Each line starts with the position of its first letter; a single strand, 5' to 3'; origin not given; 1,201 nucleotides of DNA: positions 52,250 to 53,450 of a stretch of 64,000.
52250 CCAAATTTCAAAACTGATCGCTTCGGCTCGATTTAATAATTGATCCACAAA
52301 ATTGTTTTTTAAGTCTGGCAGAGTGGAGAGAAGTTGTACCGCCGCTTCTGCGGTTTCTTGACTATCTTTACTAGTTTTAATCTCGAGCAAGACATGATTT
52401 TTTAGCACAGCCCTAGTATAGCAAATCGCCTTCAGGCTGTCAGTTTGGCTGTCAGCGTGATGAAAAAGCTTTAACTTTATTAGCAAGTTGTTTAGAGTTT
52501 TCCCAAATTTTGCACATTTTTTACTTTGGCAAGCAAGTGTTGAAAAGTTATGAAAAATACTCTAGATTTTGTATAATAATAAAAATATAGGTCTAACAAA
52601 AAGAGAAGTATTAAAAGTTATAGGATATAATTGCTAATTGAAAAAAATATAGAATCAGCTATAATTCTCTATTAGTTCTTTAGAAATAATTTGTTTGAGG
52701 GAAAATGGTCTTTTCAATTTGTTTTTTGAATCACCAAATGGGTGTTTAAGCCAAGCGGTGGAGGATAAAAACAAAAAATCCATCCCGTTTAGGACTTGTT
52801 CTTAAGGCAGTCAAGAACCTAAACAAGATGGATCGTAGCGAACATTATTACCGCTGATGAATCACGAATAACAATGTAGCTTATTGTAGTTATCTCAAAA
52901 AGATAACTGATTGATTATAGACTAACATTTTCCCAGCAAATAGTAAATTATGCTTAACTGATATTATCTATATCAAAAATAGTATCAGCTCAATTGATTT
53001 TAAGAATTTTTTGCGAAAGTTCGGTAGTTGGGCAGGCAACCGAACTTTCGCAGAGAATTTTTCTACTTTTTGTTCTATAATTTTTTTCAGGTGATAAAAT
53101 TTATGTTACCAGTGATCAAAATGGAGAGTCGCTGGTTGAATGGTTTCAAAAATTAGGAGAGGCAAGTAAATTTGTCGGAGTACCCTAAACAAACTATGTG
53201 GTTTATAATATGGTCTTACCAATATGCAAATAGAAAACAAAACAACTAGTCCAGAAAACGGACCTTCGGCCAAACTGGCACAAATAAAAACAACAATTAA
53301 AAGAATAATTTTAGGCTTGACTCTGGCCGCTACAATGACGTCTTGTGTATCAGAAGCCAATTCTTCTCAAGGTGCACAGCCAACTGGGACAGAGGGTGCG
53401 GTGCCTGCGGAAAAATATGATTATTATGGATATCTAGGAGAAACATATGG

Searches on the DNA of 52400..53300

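Call 52: search_rna_families(source=window, start=52400, end=53300, threshold=evalue, max_evalue=0.1)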
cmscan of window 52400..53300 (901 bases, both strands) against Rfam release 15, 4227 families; matches with E-value up to 0.1: 0.
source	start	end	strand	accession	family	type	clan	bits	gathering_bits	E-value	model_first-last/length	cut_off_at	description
